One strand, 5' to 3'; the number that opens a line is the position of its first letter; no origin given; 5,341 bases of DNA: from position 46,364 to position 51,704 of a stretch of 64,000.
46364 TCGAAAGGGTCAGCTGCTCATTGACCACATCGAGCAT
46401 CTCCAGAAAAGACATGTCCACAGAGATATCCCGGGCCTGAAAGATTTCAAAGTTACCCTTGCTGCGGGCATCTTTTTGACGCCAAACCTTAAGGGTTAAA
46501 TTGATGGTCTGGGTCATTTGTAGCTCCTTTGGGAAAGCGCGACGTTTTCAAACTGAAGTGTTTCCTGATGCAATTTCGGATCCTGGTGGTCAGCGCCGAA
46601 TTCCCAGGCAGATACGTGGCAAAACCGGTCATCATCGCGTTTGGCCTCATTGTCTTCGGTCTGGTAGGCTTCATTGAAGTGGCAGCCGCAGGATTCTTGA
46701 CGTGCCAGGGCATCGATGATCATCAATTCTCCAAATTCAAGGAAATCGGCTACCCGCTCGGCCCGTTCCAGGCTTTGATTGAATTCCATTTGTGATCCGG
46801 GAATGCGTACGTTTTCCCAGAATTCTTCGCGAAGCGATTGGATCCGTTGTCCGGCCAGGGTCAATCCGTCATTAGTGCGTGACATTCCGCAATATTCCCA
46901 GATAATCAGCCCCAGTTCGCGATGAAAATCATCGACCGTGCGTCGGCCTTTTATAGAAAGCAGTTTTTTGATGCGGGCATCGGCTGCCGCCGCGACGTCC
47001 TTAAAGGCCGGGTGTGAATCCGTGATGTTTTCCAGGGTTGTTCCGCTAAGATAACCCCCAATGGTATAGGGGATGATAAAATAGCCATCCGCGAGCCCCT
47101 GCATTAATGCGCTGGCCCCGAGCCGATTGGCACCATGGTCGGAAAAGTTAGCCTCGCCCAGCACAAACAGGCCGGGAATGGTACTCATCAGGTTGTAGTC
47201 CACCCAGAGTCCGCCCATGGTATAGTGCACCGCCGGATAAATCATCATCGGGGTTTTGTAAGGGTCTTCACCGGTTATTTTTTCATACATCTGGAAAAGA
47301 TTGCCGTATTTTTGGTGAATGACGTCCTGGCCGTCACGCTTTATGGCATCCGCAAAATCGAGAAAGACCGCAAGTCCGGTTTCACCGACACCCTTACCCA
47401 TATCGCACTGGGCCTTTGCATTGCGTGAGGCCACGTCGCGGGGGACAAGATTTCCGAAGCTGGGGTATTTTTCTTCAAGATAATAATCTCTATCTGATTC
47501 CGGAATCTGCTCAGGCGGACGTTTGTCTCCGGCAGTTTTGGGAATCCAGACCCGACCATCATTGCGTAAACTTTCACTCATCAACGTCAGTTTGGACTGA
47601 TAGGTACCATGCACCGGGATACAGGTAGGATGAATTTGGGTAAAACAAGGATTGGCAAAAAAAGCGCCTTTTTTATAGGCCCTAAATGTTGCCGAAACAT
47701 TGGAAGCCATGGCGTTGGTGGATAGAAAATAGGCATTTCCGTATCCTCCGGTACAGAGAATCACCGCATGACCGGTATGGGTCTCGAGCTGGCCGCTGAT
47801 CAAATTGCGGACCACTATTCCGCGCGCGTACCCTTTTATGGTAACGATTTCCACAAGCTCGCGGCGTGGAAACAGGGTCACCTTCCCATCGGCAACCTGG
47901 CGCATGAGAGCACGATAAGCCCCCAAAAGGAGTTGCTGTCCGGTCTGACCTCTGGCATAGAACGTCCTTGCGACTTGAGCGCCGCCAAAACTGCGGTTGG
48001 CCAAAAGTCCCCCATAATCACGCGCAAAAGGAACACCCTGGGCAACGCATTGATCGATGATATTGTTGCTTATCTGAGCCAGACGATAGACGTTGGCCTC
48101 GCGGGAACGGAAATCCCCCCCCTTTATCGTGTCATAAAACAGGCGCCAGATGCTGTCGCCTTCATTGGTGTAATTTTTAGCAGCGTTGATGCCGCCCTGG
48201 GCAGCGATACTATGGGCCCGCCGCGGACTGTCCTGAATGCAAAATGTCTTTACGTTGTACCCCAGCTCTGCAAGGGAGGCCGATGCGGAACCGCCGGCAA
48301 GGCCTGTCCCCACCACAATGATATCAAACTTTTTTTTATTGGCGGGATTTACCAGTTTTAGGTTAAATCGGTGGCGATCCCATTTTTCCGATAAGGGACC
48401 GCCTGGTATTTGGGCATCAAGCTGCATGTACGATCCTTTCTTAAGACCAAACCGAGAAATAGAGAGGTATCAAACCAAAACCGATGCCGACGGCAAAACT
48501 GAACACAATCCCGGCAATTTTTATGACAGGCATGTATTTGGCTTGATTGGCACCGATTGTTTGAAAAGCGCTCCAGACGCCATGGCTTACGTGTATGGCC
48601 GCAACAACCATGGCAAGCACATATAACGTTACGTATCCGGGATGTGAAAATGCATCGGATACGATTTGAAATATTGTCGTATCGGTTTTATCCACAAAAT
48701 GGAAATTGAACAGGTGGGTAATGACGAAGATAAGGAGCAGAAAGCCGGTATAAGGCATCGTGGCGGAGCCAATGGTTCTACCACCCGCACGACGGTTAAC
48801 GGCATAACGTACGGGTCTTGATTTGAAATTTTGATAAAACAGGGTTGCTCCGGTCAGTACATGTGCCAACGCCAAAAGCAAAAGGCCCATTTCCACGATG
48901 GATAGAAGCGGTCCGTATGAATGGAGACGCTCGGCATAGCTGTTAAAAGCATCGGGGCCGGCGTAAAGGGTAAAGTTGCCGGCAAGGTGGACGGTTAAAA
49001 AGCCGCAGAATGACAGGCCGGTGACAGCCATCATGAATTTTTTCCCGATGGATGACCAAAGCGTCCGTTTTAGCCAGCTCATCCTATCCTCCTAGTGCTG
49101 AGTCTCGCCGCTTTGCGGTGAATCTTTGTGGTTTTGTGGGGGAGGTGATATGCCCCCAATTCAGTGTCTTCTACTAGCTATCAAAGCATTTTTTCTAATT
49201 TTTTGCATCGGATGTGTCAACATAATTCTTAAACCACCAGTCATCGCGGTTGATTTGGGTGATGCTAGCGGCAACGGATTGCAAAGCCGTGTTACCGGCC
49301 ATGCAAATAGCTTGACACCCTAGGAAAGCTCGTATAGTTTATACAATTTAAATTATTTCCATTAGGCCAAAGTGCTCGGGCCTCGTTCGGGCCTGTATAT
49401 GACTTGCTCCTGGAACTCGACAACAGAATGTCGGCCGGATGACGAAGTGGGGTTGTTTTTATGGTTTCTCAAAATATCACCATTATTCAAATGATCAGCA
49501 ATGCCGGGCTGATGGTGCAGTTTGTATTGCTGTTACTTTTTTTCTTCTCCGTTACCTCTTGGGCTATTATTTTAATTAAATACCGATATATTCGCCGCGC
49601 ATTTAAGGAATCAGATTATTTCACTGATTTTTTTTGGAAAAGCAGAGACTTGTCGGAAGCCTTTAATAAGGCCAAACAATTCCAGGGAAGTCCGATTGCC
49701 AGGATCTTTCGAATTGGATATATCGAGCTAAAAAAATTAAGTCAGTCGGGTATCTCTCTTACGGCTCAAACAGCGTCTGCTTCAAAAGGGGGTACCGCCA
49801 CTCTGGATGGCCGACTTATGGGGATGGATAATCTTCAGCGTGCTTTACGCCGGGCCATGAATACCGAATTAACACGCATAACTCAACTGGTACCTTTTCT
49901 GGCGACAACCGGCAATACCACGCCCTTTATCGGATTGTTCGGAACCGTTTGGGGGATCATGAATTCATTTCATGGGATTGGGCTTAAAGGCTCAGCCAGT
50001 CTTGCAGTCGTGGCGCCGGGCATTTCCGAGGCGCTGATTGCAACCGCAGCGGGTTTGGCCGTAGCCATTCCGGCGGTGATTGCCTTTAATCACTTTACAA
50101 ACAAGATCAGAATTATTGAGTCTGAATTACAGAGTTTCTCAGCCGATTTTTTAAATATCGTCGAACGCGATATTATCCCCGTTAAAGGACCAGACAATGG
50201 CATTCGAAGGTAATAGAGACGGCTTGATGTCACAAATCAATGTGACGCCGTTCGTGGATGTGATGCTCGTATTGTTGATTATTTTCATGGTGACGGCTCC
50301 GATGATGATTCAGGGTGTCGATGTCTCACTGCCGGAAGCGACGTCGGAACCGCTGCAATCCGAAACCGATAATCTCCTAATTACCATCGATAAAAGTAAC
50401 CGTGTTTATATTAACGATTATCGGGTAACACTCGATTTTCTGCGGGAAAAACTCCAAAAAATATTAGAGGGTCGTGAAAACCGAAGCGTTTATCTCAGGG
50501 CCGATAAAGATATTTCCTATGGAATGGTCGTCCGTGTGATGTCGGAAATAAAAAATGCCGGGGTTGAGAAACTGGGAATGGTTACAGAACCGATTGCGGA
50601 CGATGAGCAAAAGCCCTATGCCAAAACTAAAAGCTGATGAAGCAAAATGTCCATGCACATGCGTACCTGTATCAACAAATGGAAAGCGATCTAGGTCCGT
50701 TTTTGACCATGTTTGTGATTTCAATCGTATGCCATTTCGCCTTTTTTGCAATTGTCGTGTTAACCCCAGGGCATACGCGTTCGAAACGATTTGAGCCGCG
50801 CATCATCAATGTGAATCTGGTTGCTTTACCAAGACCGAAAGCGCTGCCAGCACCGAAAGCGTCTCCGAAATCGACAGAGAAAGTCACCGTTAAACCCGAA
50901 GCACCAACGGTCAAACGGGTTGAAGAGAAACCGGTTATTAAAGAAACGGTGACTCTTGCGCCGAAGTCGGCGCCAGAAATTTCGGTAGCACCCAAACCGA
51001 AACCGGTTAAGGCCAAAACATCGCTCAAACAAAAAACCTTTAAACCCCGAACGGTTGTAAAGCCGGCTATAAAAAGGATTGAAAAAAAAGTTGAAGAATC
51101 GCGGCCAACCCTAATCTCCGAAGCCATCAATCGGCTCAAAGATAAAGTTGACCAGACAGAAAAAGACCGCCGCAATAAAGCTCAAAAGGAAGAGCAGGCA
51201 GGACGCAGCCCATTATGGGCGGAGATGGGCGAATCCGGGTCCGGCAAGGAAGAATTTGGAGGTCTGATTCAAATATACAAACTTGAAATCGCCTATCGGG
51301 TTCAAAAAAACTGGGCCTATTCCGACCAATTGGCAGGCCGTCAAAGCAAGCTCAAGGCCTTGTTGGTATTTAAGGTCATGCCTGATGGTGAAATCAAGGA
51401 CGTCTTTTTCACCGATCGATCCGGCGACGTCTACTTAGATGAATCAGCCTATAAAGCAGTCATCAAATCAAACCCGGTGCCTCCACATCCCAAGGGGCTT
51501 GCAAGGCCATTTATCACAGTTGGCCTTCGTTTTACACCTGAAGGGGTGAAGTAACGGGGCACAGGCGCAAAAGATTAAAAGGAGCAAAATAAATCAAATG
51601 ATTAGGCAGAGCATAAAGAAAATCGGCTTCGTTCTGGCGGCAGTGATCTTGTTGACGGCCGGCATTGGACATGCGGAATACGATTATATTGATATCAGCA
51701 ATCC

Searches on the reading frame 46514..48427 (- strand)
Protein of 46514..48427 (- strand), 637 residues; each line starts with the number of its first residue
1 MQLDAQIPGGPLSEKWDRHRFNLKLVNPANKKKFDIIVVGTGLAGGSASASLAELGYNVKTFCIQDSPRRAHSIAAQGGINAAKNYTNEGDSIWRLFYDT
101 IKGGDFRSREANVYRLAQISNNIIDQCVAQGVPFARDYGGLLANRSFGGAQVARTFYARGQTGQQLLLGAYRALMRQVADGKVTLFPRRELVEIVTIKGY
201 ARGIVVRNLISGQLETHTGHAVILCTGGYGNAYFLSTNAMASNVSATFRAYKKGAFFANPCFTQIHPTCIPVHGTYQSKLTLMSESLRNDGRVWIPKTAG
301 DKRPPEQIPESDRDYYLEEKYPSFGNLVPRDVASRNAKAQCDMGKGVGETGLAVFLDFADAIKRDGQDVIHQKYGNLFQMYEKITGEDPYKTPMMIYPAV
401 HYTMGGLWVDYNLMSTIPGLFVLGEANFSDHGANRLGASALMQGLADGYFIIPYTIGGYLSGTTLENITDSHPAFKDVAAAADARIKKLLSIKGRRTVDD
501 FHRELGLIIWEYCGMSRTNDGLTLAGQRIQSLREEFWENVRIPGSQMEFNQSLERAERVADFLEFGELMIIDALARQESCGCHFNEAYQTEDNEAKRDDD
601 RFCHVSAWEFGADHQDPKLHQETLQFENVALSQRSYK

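Call 23: search_protein_families(library=pfam, proteins=[window:46514-48427:-], max_evalue=0.0001)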
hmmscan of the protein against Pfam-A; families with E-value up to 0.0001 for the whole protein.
window:46514-48427:- (637 aa): 3 families
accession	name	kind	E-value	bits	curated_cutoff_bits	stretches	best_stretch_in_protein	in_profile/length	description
PF00890.30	FAD_binding_2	-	3.6e-48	165.2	20.4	1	35-441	1-414/414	FAD binding domain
PF02910.25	Succ_DH_flav_C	-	2e-33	115.5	20.8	1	502-636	1-130/130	Fumarate reductase flavoprotein C-term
PF01266.30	DAO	-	1.2e-08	35.3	27.9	1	35-319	1-292/353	FAD dependent oxidoreductase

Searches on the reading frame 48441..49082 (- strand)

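Call 23: search_protein_families(library=pfam, proteins=[window:48441-49082:-], max_evalue=0.0001)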
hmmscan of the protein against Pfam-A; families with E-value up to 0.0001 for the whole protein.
window:48441-49082:- (213 aa): 1 family
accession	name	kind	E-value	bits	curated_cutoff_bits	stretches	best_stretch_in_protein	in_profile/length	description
PF01127.27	Sdh_cyt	-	6.2e-06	26.8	25.8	0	103-197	20-120/122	Succinate dehydrogenase/Fumarate reductase transmembrane subunit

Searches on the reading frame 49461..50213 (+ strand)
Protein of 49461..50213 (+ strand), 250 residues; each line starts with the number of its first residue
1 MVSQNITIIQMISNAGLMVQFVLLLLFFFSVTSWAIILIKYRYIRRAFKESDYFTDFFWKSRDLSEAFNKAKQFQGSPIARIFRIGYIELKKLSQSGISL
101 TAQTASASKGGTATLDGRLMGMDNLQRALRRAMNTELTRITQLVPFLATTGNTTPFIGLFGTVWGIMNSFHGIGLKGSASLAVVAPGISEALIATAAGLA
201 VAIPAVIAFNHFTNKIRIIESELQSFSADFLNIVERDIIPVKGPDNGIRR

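Call 23: search_protein_families(library=pfam, proteins=[window:49461-50213:+], max_evalue=0.0001)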
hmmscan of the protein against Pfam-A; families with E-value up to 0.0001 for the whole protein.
window:49461-50213:+ (250 aa): 1 family
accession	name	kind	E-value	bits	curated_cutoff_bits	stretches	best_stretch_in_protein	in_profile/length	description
PF01618.21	MotA_ExbB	-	4.8e-33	114.1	22.9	1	122-224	24-126/127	MotA/TolQ/ExbB proton channel family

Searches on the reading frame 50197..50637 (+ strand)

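Call 65: search_protein_families(library=pfam, proteins=[window:50197-50637:+], max_evalue=0.001)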
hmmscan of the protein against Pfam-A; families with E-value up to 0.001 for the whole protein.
window:50197-50637:+ (146 aa): 1 family
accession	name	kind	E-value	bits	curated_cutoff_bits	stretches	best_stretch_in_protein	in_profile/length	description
PF02472.21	ExbD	-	5.6e-33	114.2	25.4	1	10-132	4-127/128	Biopolymer transport protein ExbD/TolR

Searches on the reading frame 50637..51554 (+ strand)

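Call 57: search_protein_families(library=pfam, proteins=[window:50637-51554:+], max_evalue=0.0001)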
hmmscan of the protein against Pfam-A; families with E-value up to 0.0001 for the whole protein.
window:50637-51554:+ (305 aa): 1 family
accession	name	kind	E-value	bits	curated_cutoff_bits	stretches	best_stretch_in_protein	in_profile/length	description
PF13103.11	TonB_2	-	5e-12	46.2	22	1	212-299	2-85/85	TonB C terminal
